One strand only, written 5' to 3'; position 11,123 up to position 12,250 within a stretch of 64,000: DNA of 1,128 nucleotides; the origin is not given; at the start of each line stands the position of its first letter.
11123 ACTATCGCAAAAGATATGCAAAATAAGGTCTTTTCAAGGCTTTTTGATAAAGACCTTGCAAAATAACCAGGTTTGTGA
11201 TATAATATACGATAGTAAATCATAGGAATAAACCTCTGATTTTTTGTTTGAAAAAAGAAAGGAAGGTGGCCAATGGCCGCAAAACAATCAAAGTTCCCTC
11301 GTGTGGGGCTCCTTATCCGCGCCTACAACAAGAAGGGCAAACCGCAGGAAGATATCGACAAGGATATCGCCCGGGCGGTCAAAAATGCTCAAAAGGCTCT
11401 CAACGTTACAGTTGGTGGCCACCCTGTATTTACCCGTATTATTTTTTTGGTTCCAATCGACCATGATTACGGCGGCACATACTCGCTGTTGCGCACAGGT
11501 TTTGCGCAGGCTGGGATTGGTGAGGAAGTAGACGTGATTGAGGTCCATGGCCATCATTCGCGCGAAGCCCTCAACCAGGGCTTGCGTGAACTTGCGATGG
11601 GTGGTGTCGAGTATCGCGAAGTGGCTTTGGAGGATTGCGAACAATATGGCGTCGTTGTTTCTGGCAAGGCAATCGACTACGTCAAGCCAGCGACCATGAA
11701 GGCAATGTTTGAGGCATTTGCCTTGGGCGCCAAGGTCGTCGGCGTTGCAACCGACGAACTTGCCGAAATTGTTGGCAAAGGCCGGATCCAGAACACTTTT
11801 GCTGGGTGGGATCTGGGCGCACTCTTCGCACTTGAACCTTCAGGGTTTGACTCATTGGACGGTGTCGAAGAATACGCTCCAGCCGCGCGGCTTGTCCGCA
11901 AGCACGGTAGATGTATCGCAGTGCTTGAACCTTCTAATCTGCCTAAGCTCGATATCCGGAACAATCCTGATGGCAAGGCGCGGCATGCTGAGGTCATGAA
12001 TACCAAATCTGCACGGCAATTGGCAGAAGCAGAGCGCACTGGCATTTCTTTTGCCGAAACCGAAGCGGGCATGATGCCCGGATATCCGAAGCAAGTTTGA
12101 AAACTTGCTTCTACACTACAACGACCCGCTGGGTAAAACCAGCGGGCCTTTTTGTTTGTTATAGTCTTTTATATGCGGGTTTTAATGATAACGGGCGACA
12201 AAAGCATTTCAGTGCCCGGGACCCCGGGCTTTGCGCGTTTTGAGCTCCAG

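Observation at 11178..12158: Three stand-alone orphan genes with their own strong signals and deviating codon usage scattered in the glycan locus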

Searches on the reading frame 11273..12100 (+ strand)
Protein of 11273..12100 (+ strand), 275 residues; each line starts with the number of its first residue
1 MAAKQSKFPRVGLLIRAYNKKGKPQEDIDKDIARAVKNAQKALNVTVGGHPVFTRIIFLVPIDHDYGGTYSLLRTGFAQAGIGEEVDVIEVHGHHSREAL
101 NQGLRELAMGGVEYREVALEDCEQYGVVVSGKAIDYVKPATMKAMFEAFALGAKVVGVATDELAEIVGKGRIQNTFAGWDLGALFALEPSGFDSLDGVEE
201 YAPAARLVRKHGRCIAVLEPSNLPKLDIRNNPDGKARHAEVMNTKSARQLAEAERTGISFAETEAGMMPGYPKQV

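Call 4: search_protein_families(library=pfam, proteins=[window:11273-12100:+], max_evalue=1)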
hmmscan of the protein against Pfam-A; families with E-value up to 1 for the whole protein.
window:11273-12100:+ (275 aa): 1 family
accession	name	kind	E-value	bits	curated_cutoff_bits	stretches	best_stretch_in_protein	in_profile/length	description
PF02702.23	KdpD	-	0.16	11.8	26.1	1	66-123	15-74/210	Osmosensitive K+ channel His kinase sensor domain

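Call 5: search_protein_families(library=ncbifam, proteins=[window:11273-12100:+], max_evalue=1)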
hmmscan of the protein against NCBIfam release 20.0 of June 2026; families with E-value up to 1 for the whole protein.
window:11273-12100:+ (275 aa): 0 families
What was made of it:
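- There are no Pfam or NCBIfam hits (calls 4, 5).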

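Call 17: find_homologous_proteins(query=window:11273-12097:+, max_evalue=0.001)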
Query window:11273-12097:+ (275 aa): 15 proteins with E <= 0.001 among 2949 candidates.
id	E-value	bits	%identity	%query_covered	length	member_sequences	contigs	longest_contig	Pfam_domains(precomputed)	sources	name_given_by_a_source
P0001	1.2e-178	610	100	100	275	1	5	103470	-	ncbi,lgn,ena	-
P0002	5.1e-92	326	60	96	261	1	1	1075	-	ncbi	-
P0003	4.5e-91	323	59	96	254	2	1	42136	-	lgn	-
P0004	6.5e-87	309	60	96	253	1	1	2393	-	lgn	-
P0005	1.2e-84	302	57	97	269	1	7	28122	-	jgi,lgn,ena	-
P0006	2.9e-61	225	48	97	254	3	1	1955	-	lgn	-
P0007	5.7e-57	211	47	96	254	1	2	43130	-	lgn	-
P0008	8.9e-57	211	47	97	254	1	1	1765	-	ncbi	-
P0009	3.1e-56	209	47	97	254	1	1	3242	-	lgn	-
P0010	7.6e-56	207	47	95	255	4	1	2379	-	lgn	-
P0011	5.1e-52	195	44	97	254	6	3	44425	-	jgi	-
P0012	2.8e-50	189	44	97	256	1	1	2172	-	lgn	-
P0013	8.2e-47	178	45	89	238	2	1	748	-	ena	-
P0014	1.5e-46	177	43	93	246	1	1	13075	-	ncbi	-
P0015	2.6e-38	150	39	95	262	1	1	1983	-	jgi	-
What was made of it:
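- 15 relatives were found by word-indexed search (call 17).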

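Call 18: search_solved_structures(query=window:11273-12097:+, max_evalue=10)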
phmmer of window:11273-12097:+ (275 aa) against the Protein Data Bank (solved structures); distinct sequences matched with E-value up to 10: 3.
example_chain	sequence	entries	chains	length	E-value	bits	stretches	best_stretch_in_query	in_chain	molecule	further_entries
2r8r_A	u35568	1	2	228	0.0059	19.2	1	66-126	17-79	Sensor protein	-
9qgo_A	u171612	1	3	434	0.2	14.3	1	81-137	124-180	Tail fiber protein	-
8cws_A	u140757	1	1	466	0.28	13.7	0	5-60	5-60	F4132-2 Chain A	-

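Call 21: find_encoding_contigs(protein=P0001, flank=10000, max_places=5)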
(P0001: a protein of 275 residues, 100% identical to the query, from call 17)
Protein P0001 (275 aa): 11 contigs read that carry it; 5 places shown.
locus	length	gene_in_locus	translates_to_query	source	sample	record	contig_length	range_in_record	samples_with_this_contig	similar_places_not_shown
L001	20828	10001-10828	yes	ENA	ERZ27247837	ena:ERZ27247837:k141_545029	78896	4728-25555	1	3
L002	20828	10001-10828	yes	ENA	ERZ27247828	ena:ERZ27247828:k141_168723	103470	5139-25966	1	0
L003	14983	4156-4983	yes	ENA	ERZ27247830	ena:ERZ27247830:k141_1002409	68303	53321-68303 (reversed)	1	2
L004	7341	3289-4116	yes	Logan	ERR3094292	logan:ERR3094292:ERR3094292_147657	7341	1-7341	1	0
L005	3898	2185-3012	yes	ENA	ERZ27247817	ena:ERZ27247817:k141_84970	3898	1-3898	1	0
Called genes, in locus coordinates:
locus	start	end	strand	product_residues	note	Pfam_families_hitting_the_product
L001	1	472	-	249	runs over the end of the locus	PF04377:ATE_C (weak), PF13480:Acetyltransf_6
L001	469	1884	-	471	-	PF01225:Mur_ligase, PF02875:Mur_ligase_C (faint), PF08245:Mur_ligase_M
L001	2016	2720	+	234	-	PF00590:TP_methylase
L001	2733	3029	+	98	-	-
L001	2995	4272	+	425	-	PF13200:DUF4015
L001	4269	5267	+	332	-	PF09587:PGA_cap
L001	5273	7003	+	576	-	PF10412:TrwB_AAD_bind, PF12696:TraG-D_C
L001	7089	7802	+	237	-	PF00932:LTD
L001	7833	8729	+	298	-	PF01370:Epimerase, PF02719:Polysacc_synt_2, PF04321:RmlD_sub_bind, PF01073:3Beta_HSD (weak), PF16363:GDP_Man_Dehyd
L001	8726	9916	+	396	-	PF13439:Glyco_transf_4, PF20706:GT4-conflict, PF00534:Glycos_transf_1, PF13692:Glyco_trans_1_4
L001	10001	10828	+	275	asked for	-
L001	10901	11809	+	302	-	PF13579:Glyco_trans_4_4 (faint), PF13439:Glyco_transf_4 (weak), PF20706:GT4-conflict (weak), PF00534:Glycos_transf_1, PF13692:Glyco_trans_1_4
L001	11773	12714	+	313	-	PF03721:UDPG_MGDP_dh_N, PF00984:UDPG_MGDP_dh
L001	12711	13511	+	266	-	PF00459:Inositol_P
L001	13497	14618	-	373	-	-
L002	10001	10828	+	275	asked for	-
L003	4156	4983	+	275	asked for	-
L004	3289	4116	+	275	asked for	-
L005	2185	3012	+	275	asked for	-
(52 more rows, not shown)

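Call 22: find_encoding_contigs(protein=P0003, flank=8000, max_places=2)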
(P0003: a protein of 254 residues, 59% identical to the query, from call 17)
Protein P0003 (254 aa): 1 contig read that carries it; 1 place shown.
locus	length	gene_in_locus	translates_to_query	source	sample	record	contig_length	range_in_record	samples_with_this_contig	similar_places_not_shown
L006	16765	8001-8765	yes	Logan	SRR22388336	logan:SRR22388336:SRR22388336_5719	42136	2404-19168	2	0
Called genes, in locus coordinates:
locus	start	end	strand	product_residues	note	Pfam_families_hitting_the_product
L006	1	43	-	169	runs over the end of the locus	PF00293:NUDIX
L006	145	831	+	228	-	PF00590:TP_methylase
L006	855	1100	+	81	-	-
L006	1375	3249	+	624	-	PF02534:T4SS-DNA_transf, PF10412:TrwB_AAD_bind, PF12696:TraG-D_C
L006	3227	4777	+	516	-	PF00932:LTD, PF18911:PKD_4, PF00801:PKD (weak)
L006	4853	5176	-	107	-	-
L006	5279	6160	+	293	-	PF01370:Epimerase, PF02719:Polysacc_synt_2 (weak), PF04321:RmlD_sub_bind, PF01073:3Beta_HSD, PF07993:NAD_binding_4 (faint), PF16363:GDP_Man_Dehyd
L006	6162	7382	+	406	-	PF13439:Glyco_transf_4, PF13579:Glyco_trans_4_4 (weak), PF00534:Glycos_transf_1, PF13692:Glyco_trans_1_4, PF20706:GT4-conflict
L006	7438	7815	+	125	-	-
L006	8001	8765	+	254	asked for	-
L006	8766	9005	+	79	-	-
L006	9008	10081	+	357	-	PF13439:Glyco_transf_4 (weak), PF13579:Glyco_trans_4_4, PF20706:GT4-conflict, PF00534:Glycos_transf_1, PF13692:Glyco_trans_1_4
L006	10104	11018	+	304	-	PF03721:UDPG_MGDP_dh_N, PF00984:UDPG_MGDP_dh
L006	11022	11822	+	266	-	PF00459:Inositol_P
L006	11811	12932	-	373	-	-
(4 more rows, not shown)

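Call 23: find_encoding_contigs(protein=P0005, flank=8000, max_places=2)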
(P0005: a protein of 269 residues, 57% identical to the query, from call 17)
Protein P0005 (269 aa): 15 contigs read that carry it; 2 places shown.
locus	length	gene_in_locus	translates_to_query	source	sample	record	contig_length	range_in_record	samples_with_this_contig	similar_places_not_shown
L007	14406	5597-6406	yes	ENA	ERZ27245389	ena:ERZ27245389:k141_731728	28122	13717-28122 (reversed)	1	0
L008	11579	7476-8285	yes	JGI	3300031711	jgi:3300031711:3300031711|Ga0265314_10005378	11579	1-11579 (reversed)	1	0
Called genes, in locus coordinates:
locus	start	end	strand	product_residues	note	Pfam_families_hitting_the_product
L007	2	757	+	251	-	?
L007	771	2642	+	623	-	PF10412:TrwB_AAD_bind, PF12696:TraG-D_C (weak)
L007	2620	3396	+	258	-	PF00932:LTD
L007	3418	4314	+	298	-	PF01073:3Beta_HSD (faint), PF01370:Epimerase, PF02719:Polysacc_synt_2 (faint), PF16363:GDP_Man_Dehyd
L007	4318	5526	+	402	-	PF13439:Glyco_transf_4, PF13579:Glyco_trans_4_4, PF00534:Glycos_transf_1, PF13692:Glyco_trans_1_4, PF20706:GT4-conflict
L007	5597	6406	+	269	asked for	-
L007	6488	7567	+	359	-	PF13439:Glyco_transf_4, PF13579:Glyco_trans_4_4 (weak), PF20706:GT4-conflict, PF00534:Glycos_transf_1, PF13692:Glyco_trans_1_4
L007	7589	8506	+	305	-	PF03721:UDPG_MGDP_dh_N, PF00984:UDPG_MGDP_dh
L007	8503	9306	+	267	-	PF00459:Inositol_P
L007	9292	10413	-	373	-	-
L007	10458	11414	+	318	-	PF00106:adh_short (weak), PF01073:3Beta_HSD, PF01370:Epimerase, PF02719:Polysacc_synt_2, PF04321:RmlD_sub_bind, PF07993:NAD_binding_4, PF16363:GDP_Man_Dehyd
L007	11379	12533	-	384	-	PF20706:GT4-conflict (weak), PF13439:Glyco_transf_4, PF13579:Glyco_trans_4_4, PF00534:Glycos_transf_1, PF13692:Glyco_trans_1_4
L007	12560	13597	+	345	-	PF00534:Glycos_transf_1, PF13692:Glyco_trans_1_4, PF13524:Glyco_trans_1_2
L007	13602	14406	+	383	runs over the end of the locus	PF00534:Glycos_transf_1, PF13692:Glyco_trans_1_4, PF13524:Glyco_trans_1_2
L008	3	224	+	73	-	?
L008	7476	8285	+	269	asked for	-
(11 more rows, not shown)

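Call 24: find_encoding_contigs(protein=P0007, flank=8000, max_places=2)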
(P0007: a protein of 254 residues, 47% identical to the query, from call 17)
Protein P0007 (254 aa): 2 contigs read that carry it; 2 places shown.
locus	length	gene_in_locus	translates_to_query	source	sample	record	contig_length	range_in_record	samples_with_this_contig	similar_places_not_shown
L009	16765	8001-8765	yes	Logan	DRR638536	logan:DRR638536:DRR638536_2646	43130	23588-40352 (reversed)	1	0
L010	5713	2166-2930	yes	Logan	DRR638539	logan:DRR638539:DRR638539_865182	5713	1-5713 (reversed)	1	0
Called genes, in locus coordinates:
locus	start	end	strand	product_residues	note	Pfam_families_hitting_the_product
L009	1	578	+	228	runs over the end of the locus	PF00590:TP_methylase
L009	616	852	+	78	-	-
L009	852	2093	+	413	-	PF13200:DUF4015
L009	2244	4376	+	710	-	PF01935:DUF87 (weak), PF10412:TrwB_AAD_bind, PF12696:TraG-D_C (weak)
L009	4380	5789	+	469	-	PF00932:LTD, PF00801:PKD, PF18911:PKD_4, PF00932:LTD (weak)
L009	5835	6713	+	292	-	PF01073:3Beta_HSD, PF01370:Epimerase, PF02719:Polysacc_synt_2 (weak), PF04321:RmlD_sub_bind (weak), PF16363:GDP_Man_Dehyd, PF07993:NAD_binding_4 (faint)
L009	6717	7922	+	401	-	PF13439:Glyco_transf_4 (weak), PF13579:Glyco_trans_4_4, PF20706:GT4-conflict (weak), PF00534:Glycos_transf_1, PF13692:Glyco_trans_1_4, PF13524:Glyco_trans_1_2 (weak)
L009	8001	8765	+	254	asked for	-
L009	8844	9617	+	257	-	PF00459:Inositol_P, PF00316:FBPase (weak)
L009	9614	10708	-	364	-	PF01636:APH (weak)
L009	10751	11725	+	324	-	PF01073:3Beta_HSD, PF01370:Epimerase, PF02719:Polysacc_synt_2, PF04321:RmlD_sub_bind, PF07993:NAD_binding_4, PF08659:KR (weak), PF16363:GDP_Man_Dehyd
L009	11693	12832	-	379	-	PF13439:Glyco_transf_4, PF13579:Glyco_trans_4_4, PF20706:GT4-conflict (weak), PF00534:Glycos_transf_1, PF13692:Glyco_trans_1_4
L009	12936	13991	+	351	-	PF20706:GT4-conflict, PF00534:Glycos_transf_1, PF13692:Glyco_trans_1_4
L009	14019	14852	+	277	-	PF03721:UDPG_MGDP_dh_N, PF00984:UDPG_MGDP_dh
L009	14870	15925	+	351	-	PF00534:Glycos_transf_1, PF13692:Glyco_trans_1_4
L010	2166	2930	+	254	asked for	-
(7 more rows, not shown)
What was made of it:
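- On APH / choline-kinase-like (protein-kinase-like) small-molecule kinases, for the neighbour at 14769-15890: One orthologue carries a weak precomputed APH hit (call 24).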

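Call 25: find_encoding_contigs(protein=P0011, flank=8000, max_places=2)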
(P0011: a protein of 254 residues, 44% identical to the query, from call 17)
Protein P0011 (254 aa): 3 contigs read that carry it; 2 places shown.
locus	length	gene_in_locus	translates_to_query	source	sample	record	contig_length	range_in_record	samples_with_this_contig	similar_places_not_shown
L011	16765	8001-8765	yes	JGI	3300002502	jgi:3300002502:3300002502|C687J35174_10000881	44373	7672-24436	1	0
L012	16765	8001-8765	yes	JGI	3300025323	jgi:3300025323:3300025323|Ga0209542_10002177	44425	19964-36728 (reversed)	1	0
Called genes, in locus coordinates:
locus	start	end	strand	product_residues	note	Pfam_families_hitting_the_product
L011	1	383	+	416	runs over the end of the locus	PF13200:DUF4015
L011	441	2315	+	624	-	PF01935:DUF87 (faint), PF10412:TrwB_AAD_bind, PF12696:TraG-D_C (weak)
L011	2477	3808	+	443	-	PF00932:LTD, PF00801:PKD (faint), PF18911:PKD_4, PF00932:LTD (weak)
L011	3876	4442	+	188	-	-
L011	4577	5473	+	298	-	PF01073:3Beta_HSD, PF01370:Epimerase, PF02719:Polysacc_synt_2 (weak), PF16363:GDP_Man_Dehyd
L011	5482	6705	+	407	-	PF13439:Glyco_transf_4 (weak), PF00534:Glycos_transf_1, PF20706:GT4-conflict, PF13692:Glyco_trans_1_4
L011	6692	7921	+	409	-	PF13439:Glyco_transf_4 (weak), PF13579:Glyco_trans_4_4 (weak), PF00534:Glycos_transf_1, PF13692:Glyco_trans_1_4, PF13524:Glyco_trans_1_2, PF20706:GT4-conflict (weak)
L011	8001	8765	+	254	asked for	-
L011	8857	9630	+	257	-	PF00459:Inositol_P, PF00316:FBPase (weak)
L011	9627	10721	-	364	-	-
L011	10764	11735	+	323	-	PF01073:3Beta_HSD, PF01370:Epimerase, PF02719:Polysacc_synt_2, PF03435:Sacchrp_dh_NADP (weak), PF04321:RmlD_sub_bind, PF07993:NAD_binding_4, PF08659:KR (weak), PF16363:GDP_Man_Dehyd, +1 more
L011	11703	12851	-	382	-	PF13439:Glyco_transf_4, PF13579:Glyco_trans_4_4, PF00534:Glycos_transf_1, PF13692:Glyco_trans_1_4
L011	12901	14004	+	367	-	PF13579:Glyco_trans_4_4 (weak), PF13439:Glyco_transf_4, PF20706:GT4-conflict, PF00534:Glycos_transf_1, PF13692:Glyco_trans_1_4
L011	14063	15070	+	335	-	PF00534:Glycos_transf_1, PF13692:Glyco_trans_1_4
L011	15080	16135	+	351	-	PF02350:Epimerase_2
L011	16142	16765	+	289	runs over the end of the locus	PF05175:MTS (weak), PF06325:PrmA (weak), PF13489:Methyltransf_23, PF01209:Ubie_methyltran, PF13847:Methyltransf_31, PF08241:Methyltransf_11, PF08242:Methyltransf_12, PF13649:Methyltransf_25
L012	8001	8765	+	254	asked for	-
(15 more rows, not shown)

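Call 26: predict_structure(alignment_id=A1)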
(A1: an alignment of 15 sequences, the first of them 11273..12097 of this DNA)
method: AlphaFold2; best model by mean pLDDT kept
length: 275 residues; sequences in the alignment: 15
mean_pLDDT: 87.2   pTM: 0.86
mean pLDDT of the five models: 87.2, 86.8, 86.0, 85.8, 85.2
residues with pLDDT >= 90: 176; 70-90: 73; 50-70: 11; < 50: 15
segments of 3 or more residues with pLDDT < 50: 1-6, 112-119
pLDDT, mean of each block of 10 residues (from residue 1): 53 94 95 97 92 93 94 98 94 87 86 44 81 93 95 95 86 94 92 80 94 96 72 76 80 90 96 94
secondary structure, 60 per line:
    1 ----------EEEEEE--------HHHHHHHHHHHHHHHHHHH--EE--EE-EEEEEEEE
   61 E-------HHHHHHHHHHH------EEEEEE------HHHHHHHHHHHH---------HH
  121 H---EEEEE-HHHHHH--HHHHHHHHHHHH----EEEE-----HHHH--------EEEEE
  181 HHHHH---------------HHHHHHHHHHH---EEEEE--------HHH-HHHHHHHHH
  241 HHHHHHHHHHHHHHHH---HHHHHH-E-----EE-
elements in order: E11-16 H25-43 E53-61 H69-79 E86-91 H98-109 E125-129 H131-136 H139-150 E155-158 H164-167 E176-180 H181-185 H201-211 E215-219 H232-256 H260-265
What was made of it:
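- On GT-A fold glycosyltransferases (GT2-like): The AF2 model has pLDDT 87 (call 26).
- Closest known: GT2-type GT-A glycosyltransferases: polyprenyl-phosphate mannosyltransferase PcManGT. Same: Same order of strands and helices (call 26).
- The AF2 model has pLDDT 87 and pTM 0.86 (call 26).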

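Call 43: search_solved_structures(query=A1, max_evalue=10, show_alignments=3)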
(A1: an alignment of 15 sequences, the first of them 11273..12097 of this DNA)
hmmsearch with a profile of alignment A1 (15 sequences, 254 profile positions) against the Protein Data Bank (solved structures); distinct sequences matched with E-value up to 10: 1.
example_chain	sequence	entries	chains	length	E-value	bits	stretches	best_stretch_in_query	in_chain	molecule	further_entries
2y9m_B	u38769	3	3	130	0.99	12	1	31-89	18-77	PEROXISOME ASSEMBLY PROTEIN 22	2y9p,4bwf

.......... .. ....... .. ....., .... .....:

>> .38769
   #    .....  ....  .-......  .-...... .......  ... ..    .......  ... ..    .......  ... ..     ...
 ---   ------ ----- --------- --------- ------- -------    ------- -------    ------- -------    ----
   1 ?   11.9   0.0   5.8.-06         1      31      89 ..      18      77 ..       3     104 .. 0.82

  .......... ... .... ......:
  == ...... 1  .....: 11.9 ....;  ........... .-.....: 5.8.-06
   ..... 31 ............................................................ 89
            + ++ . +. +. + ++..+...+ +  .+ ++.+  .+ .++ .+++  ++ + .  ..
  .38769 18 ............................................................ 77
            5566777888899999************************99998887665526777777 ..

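Call 58: search_protein_representatives(alignment_id=A1)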
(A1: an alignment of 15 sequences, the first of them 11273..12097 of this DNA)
Query: 15 sequences, 254 profile positions. Proteins with E-value up to 0.001 (for the whole library): 268; up to 1e-10: 236; up to 1e-30: 137. The best 150 are listed.
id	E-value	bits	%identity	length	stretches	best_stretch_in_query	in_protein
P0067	5.1e-110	383.2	-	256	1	2-254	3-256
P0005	3.4e-107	374.0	-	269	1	1-254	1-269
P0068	6.0e-94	330.6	-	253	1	2-254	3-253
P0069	1.5e-92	326.0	-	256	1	3-249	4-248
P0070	2.5e-85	302.3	-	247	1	4-254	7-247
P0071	3.8e-85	301.7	-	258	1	6-254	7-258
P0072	2.9e-83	295.6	-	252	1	1-253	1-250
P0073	3.9e-82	291.9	-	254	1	5-248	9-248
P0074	1.9e-77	276.5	-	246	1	4-253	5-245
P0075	3.4e-77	275.7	-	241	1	4-242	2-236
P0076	9.1e-76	271.0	-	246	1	2-252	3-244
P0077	2.9e-74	266.1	-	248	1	4-247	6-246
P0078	7.0e-72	258.3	-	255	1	3-247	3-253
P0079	3.3e-71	256.1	-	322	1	3-249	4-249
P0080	4.1e-71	255.8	-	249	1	3-249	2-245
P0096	6.7e-55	202.6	-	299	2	2-174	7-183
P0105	2.2e-50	187.8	-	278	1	6-251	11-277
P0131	1.7e-43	165.3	-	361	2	2-173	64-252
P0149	1.5e-40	155.6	-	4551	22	9-98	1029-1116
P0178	1.8e-36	142.2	-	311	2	2-177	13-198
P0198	5.4e-32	127.6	-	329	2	3-183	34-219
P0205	1.4e-29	119.7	-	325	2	4-173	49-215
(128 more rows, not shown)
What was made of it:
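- A profile search of 1.84 billion representatives found 268 clusters at 50% identity (call 58).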

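Call 62: search_protein_families(library=pfam, alignment_id=A4, max_evalue=0.01)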
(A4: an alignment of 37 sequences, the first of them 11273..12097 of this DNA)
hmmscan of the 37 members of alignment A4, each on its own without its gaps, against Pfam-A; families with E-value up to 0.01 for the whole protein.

A. member 1, window:11273-12097:+ (275 aa): 0 families

B. families by the number of members that match (of 37 scanned): 3 families
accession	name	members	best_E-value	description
PF19664.4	DUF6167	1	0.00024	Family of unknown function (DUF6167)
PF18854.6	baeRF_family10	1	0.0037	Bacterial archaeo-eukaryotic release factor family 10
PF14898.11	DUF4491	1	0.0044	Domain of unknown function (DUF4491)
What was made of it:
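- On GT-A fold glycosyltransferases (GT2-like): None of 37 family members hits a GT model (call 62).
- None of 37 sampled members hits a glycosyltransferase Pfam family; there were only three single-member weak hits (call 62).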
